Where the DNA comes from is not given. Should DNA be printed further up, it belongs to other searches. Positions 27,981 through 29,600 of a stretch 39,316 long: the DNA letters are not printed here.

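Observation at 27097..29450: Four-gene coupled accessory cassette (multi-TM 439 aa, 128 aa, 2-TM 76 aa, orphan receiver) at the P2 tin/old-equivalent position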

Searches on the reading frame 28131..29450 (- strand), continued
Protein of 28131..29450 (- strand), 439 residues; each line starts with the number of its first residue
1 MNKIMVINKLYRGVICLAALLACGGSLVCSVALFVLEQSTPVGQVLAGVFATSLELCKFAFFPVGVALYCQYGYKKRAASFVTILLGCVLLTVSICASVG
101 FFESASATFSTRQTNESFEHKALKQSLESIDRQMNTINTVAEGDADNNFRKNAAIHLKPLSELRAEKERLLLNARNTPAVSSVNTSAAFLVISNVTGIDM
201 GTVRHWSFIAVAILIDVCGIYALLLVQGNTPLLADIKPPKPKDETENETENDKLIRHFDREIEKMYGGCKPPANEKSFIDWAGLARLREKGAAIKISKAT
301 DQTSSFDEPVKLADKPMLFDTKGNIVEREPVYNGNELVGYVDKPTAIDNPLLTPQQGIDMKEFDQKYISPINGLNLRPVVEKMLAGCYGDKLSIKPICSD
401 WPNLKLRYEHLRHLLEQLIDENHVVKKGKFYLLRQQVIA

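Call 38: find_encoding_contigs(protein=P0155, flank=10000, max_places=3)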
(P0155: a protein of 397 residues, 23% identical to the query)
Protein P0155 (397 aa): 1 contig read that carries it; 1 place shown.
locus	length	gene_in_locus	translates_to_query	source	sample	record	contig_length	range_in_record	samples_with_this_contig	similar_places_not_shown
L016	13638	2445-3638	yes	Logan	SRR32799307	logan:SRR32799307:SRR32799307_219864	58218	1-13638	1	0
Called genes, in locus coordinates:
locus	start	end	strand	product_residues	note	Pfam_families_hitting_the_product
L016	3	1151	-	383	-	?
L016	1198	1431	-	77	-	-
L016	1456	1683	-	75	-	-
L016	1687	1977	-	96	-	-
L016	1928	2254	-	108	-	-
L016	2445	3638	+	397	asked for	-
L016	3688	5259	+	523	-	PF00270:DEAD, PF04851:ResIII, PF18766:SWI2_SNF2 (weak), PF09848:SLFN-g3_helicase (weak), PF00271:Helicase_C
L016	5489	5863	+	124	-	PF08774:VRR_NUC (weak)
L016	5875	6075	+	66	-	-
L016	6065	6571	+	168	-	-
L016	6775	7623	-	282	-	PF03837:RecT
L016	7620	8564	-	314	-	PF09588:YqaJ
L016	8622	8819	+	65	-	-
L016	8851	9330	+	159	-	PF01464:SLT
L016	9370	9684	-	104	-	-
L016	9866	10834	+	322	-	-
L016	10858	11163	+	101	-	-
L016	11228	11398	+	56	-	-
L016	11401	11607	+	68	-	-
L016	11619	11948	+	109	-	-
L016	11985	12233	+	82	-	-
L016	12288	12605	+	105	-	-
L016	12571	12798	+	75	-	-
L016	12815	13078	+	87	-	-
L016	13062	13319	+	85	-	-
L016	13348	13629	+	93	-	-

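Call 39: find_encoding_contigs(protein=P0154, flank=10000, max_places=3)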
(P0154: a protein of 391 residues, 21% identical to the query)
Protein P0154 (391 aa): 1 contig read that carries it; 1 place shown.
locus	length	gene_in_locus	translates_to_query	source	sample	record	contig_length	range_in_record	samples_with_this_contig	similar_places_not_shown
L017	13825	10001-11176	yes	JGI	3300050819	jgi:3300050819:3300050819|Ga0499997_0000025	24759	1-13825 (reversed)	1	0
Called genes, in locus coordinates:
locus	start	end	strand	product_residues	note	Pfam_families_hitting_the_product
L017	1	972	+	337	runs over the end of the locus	-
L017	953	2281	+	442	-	PF00772:DnaB, PF03796:DnaB_C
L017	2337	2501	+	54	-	-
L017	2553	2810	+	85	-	-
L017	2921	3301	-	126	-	-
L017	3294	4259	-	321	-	PF02899:Phage_int_SAM_1, PF13495:Phage_int_SAM_4 (faint), PF00589:Phage_integrase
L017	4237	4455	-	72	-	-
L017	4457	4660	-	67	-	-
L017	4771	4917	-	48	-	-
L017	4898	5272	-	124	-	-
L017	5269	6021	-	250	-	PF24625:DUF7626 (faint)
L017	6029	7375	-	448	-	PF01555:N6_N4_Mtase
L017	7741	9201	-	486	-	-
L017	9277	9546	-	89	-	-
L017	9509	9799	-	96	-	-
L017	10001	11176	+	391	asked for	-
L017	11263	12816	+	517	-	PF00270:DEAD, PF04851:ResIII, PF18766:SWI2_SNF2, PF09848:SLFN-g3_helicase (weak), PF00271:Helicase_C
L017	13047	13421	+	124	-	PF08774:VRR_NUC (weak)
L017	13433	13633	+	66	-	-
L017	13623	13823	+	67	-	?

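Call 43: search_protein_families(library=pfam, proteins=[L014:5990-8701:+, L014:11286-11822:+, L014:12055-12477:+, L014:13294-13857:-, L014:15641-17629:+, L013:6494-9343:+, L013:12354-12758:+, L013:13352-13891:+, L013:14244-15857:+, L013:16022-17365:+], max_evalue=0.001)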
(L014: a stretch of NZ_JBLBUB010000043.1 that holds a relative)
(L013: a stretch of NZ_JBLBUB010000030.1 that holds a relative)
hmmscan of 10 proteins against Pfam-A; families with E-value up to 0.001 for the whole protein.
L014:5990-8701:+ (903 aa): 2 families
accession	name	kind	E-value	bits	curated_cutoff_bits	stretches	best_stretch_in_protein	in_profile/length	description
PF13362.12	Toprim_3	-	0.0002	22.2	27.2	1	196-285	2-92/95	Toprim domain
PF13155.12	Toprim_2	-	0.00021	22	22.1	1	197-281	1-87/88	Toprim-like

L014:11286-11822:+ (178 aa): 0 families

L014:12055-12477:+ (140 aa): 3 families
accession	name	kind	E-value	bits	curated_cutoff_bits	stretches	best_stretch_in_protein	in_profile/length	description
PF00903.31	Glyoxalase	-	1.5e-10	42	20.6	1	4-124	2-121/121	Glyoxalase/Bleomycin resistance protein/Dioxygenase superfamily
PF13669.12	Glyoxalase_4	-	2.8e-05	24.8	27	1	6-106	2-100/109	Glyoxalase/Bleomycin resistance protein/Dioxygenase superfamily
PF18029.7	Glyoxalase_6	-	0.00087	20.4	23.6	0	11-123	6-104/106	Glyoxalase-like domain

L014:13294-13857:- (187 aa): 0 families

L014:15641-17629:+ (662 aa): 2 families
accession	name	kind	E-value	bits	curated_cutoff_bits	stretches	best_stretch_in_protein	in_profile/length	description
PF05593.20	RHS_repeat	-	8.1e-20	71.2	22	1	578-614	1-37/38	RHS Repeat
PF20148.4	DUF6531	-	6.8e-07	30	24.1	1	209-252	1-43/74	Domain of unknown function (DUF6531)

L013:6494-9343:+ (949 aa): 3 families
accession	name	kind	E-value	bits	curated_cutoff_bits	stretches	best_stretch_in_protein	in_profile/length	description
PF13362.12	Toprim_3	-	4.4e-05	24.3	27.2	1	242-331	2-92/95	Toprim domain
PF21957.2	Zn_ribbon_16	-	0.00015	22.1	27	1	91-126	13-55/65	Zinc beta-ribbon finger, putative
PF13155.12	Toprim_2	-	0.00035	21.3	22.1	1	243-327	1-87/88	Toprim-like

L013:12354-12758:+ (134 aa): 0 families

L013:13352-13891:+ (179 aa): 0 families

L013:14244-15857:+ (537 aa): 1 family
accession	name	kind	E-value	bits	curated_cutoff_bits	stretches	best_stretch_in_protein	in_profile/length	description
PF00078.32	RVT_1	-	4.8e-16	59.5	29.6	1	124-268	55-193/205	Reverse transcriptase (RNA-dependent DNA polymerase)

L013:16022-17365:+ (447 aa): 0 families

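Call 47: predict_structure(alignment_id=A3)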
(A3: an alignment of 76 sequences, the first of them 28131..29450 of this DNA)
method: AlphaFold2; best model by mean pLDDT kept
length: 439 residues; sequences in the alignment: 76
mean_pLDDT: 82.7   pTM: 0.56
mean pLDDT of the five models: 82.7, 81.7, 81.6, 81.6, 81.0
residues with pLDDT >= 90: 265; 70-90: 68; 50-70: 63; < 50: 43
segments of 3 or more residues with pLDDT < 50: 291-308, 310-314, 346-357
pLDDT, mean of each block of 10 residues (from residue 1): 69 95 97 97 98 97 95 92 98 97 93 92 97 98 97 97 98 88 79 96 96 97 89 62 60 75 68 52 53 42 41 53 77 85 56 44 76 90 95 96 93 96 95 76
secondary structure, 60 per line:
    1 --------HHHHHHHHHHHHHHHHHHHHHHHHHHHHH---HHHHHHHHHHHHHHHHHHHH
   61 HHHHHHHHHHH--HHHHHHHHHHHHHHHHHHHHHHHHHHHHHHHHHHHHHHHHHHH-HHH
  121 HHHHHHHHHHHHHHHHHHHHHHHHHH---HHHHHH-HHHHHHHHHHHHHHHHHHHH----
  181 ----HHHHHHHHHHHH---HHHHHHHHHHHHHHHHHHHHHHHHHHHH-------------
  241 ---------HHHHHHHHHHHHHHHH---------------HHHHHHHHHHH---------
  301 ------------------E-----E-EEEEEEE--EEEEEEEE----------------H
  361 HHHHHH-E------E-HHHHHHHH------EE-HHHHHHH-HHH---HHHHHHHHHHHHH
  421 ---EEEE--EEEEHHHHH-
elements in order: H9-37 H41-71 H74-116 H118-146 H150-155 H157-176 H185-196 H200-227 H250-265 H281-291 E327-333 E336-343 H360-366 H377-384 H394-400 H408-420 E424-427 E430-433 H434-438

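Call 50: fold_search(model_id=the predicted structure, library=pdb)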
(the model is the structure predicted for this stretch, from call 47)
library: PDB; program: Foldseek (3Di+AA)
matches with E <= 10: 398; with E <= 0.001: 0
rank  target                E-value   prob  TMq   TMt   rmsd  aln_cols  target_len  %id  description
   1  7vgf_A                2.8e-01  0.47  0.18  0.15  27.0       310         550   13  cryo-EM structure of AMP-PNP bound human ABCB7 (released 2022-02-16)
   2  8t4j_B                3.8e-01  0.28  0.15  0.13  26.4       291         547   13  Transporter associated with antigen processing (TAP) bound to the 14-mer peptide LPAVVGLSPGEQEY (released 2024-06-19)
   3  4pl0_B                4.8e-01  0.30  0.16  0.13  28.6       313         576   10  Crystal structure of the antibacterial peptide ABC transporter McjD in an outward occluded state (released 2014-06-18)
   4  7nz2_C1               4.8e-01  0.18  0.13  0.13  42.1       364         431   13  Cryo-EM structure of the MukBEF-MatP-DNA tetrad (released 2021-07-07)
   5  8vp5_A                5.3e-01  0.38  0.18  0.12  25.6       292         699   11  Cryo-EM structure of the ABC transporter PCAT1 bound with ADP and Substrate (released 2024-10-30)
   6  9gv1                  5.3e-01  0.12  0.10  0.16  29.3       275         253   14  NavMs F208L bound to sevoflurane (released 2025-10-01)
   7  4ry2_A                5.6e-01  0.35  0.17  0.12  26.1       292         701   11  Crystal structure of the peptidase-containing ABC transporter PCAT1 (released 2015-07-22)
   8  4pl0_A                5.9e-01  0.28  0.17  0.14  28.6       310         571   11  Crystal structure of the antibacterial peptide ABC transporter McjD in an outward occluded state (released 2014-06-18)
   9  6pam_E                6.8e-01  0.14  0.14  0.11  27.1       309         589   15  Structure of a bacterial Atm1-family ABC transporter with MgADP bound (released 2020-06-24)
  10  8qoe_A                7.2e-01  0.30  0.17  0.14  24.3       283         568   10  Inward-facing conformation of the ABC transporter BmrA (released 2023-12-20)
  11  8vy7_R                7.2e-01  0.20  0.17  0.24  29.8       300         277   10  CryoEM structure of Gi-coupled TAS2R14 with cholesterol and an intracellular tastant (released 2024-04-03)
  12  8rql_R                7.2e-01  0.20  0.16  0.22  30.7       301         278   12  TAS2R14 receptor bound to flufenamic acid and gustducin (released 2024-11-27)
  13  7nyw_C                7.2e-01  0.15  0.13  0.16  43.2       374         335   13  Cryo-EM structure of the MukBEF-MatP-DNA head module (released 2021-07-07)
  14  8t4f_B                7.5e-01  0.13  0.14  0.12  24.7       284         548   11  Transporter associated with antigen processing (TAP) bound to the 9-mer peptide RRYQKSTEL (released 2024-06-19)
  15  8px9_A                7.5e-01  0.13  0.14  0.12  28.9       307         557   10  Structure of the antibacterial peptide ABC transporter McjD, solved at wavelength 2.75 A (released 2023-10-25)
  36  6nr3_A                1.2e+00  0.05  0.08  0.05  27.3       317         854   10  Cryo-EM structure of the TRPM8 ion channel in complex with high occupancy icilin, PI(4,5)P2, and calcium (released 2019-02-20)
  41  3f8m_A                1.4e+00  0.95  0.12  0.22   2.7        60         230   22  Crystal Structure of PhnF from Mycobacterium smegmatis (released 2009-11-17)
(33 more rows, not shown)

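Call 51: fold_search(model_id=the predicted structure, library=viral)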
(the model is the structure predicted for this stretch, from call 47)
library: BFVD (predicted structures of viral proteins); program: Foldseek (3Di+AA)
matches with E <= 10: 261; with E <= 0.001: 7
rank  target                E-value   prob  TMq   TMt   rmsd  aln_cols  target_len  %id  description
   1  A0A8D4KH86            1.6e-06  1.00  0.31  0.34  26.5       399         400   14  (no name in the UniProt tables at hand)
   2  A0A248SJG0            5.2e-06  1.00  0.32  0.37  24.9       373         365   13  (no name in the UniProt tables at hand)
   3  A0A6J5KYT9            7.4e-06  1.00  0.31  0.33  23.1       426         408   13  Uncharacterized protein [uncultured Caudovirales phage]
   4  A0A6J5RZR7            3.2e-05  1.00  0.32  0.39  26.1       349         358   13  Uncharacterized protein [uncultured Caudovirales phage]
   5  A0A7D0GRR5            3.6e-05  1.00  0.34  0.53  18.0       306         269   15  (no name in the UniProt tables at hand)
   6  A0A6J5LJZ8            1.0e-04  1.00  0.31  0.25  35.2       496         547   13  Uncharacterized protein [uncultured Caudovirales phage]
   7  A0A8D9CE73            1.2e-04  1.00  0.24  0.27  40.6       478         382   10  Uncharacterized protein [uncultured marine phage]
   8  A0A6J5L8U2            5.1e-03  1.00  0.23  0.34  24.5       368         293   10  Uncharacterized protein [uncultured Caudovirales phage]
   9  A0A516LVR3            5.9e-03  0.93  0.20  0.12  39.8       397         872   13  (no name in the UniProt tables at hand)
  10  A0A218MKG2            7.5e-03  1.00  0.33  0.41  15.2       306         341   10  Uncharacterized protein [uncultured virus]
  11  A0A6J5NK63            7.5e-03  1.00  0.26  0.42  26.5       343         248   11  Uncharacterized protein [uncultured Caudovirales phage]
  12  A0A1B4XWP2            1.8e-02  1.00  0.25  0.36  26.3       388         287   12  Uncharacterized protein [Tenacibaculum phage pT24]
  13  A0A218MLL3            5.7e-02  0.23  0.12  0.13  34.9       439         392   13  Uncharacterized protein [uncultured virus]
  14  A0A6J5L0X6            8.0e-02  0.33  0.15  0.09  41.0       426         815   14  Uncharacterized protein [uncultured Caudovirales phage]
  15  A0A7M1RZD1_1          8.8e-02  0.16  0.11  0.05  40.9       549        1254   11  Uncharacterized protein [uncultured phage cr127_1]
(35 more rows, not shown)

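Call 59: find_encoding_contigs(protein=P0002, flank=10000, max_places=5)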
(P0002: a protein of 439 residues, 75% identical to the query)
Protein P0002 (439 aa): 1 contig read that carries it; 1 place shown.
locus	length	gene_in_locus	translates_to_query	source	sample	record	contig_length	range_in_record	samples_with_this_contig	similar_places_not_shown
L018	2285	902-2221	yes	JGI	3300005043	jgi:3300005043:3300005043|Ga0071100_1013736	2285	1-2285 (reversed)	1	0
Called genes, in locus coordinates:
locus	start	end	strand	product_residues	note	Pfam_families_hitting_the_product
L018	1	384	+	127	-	?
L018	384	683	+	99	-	PF12961:DUF3850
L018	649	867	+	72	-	-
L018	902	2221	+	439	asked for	-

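Call 61: search_protein_families(library=ncbifam, proteins=[window:28131-29450:-], max_evalue=0.01)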
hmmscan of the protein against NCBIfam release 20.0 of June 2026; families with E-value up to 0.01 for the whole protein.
window:28131-29450:- (439 aa): 0 families

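Call 68: find_related_loci(query=A4, collection=viral_contigs, flank=8000)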
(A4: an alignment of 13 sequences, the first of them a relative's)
Query A4 (342 aa) in viral_contigs; peptide patterns used: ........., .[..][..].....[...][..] (x = any residue, [..] = any of these).
14 stretches matched a pattern; 1 encode a relative of the query (tblastn E <= 1e-3); 1 distinct loci.
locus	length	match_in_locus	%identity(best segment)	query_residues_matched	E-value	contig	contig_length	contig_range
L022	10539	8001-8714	37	7-253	3e-42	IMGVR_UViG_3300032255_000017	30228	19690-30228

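Call 69: find_related_loci(query=A5, collection=viral_contigs, flank=8000)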
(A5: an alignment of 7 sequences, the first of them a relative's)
Query A5 (341 aa) in viral_contigs; peptide patterns used: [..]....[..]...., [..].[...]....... (x = any residue, [..] = any of these).
79 stretches matched a pattern; 6 encode a relative of the query (tblastn E <= 1e-3); 6 distinct loci.
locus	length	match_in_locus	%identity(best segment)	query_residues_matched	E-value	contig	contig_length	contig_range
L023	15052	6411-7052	33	14-230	5e-31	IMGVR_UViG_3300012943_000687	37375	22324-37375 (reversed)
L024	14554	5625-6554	25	14-336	2e-30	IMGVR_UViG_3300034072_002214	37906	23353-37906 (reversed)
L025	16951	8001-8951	27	18-338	2e-25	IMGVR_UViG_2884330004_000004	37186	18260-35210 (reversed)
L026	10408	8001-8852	26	16-308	1e-24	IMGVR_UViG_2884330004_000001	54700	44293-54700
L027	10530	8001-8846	23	20-336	3e-20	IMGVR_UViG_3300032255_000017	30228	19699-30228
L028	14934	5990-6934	24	18-336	1e-18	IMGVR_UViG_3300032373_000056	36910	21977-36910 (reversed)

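Call 70: find_related_loci(query=A6, collection=viral_contigs, flank=8000)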
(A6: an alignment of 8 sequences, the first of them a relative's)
Query A6 (335 aa) in viral_contigs; peptide patterns used: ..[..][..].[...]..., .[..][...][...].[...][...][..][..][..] (x = any residue, [..] = any of these).
56 stretches matched a pattern; 5 encode a relative of the query (tblastn E <= 1e-3); 5 distinct loci.
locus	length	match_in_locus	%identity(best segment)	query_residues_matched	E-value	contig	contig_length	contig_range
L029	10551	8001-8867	34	1-325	7e-53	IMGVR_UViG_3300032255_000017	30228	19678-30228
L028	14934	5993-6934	31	7-325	2e-30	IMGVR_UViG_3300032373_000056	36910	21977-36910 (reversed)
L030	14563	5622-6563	27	1-328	6e-30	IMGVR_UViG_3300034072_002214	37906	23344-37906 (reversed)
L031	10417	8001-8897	28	1-326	1e-27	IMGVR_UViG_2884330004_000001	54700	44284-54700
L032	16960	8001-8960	27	5-329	8e-21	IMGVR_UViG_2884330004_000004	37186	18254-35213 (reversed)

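Call 73: search_protein_families(library=pfam, proteins=[L023:8609-9199:+, L023:9949-10560:+, L023:7364-7795:+, L024:10792-11274:+, L024:8622-9044:-, L025:8976-9527:+, L025:9940-10683:+, L028:7747-8538:-, L028:9078-10295:+, L028:10623-11243:+], max_evalue=0.001)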
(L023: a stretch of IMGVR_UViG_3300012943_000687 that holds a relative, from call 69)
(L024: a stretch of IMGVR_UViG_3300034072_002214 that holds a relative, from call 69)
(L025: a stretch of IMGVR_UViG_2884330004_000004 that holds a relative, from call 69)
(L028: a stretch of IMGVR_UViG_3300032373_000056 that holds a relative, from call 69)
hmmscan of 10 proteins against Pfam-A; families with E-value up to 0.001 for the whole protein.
L023:8609-9199:+ (196 aa): 1 family
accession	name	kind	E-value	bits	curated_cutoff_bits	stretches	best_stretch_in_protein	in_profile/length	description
PF04973.17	NMN_transporter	-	0.00084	19.8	27.3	0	32-102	4-69/175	Nicotinamide mononucleotide transporter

L023:9949-10560:+ (203 aa): 1 family
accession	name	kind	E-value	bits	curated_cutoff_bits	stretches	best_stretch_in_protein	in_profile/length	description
PF13392.12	HNH_3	-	1.6e-15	56.9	24.8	1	119-158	2-41/46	HNH endonuclease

L023:7364-7795:+ (143 aa): 0 families

L024:10792-11274:+ (160 aa): 0 families

L024:8622-9044:- (140 aa): 1 family
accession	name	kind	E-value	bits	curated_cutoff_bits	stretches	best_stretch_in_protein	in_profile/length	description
PF13957.12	YafO_toxin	-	2.3e-29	101.9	25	1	34-130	8-101/101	Toxin YafO, type II toxin-antitoxin system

L025:8976-9527:+ (183 aa): 2 families
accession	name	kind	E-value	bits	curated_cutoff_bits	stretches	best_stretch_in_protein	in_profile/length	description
PF09346.15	SMI1_KNR4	-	2.1e-08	35.2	25.4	1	49-167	2-124/125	SMI1 / KNR4 family (SUKH-1)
PF14568.11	SUKH_6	-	3.1e-07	31.4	27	1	52-165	2-118/119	SMI1-KNR4 cell-wall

L025:9940-10683:+ (247 aa): 0 families

L028:7747-8538:- (263 aa): 0 families

L028:9078-10295:+ (405 aa): 0 families

L028:10623-11243:+ (206 aa): 0 families
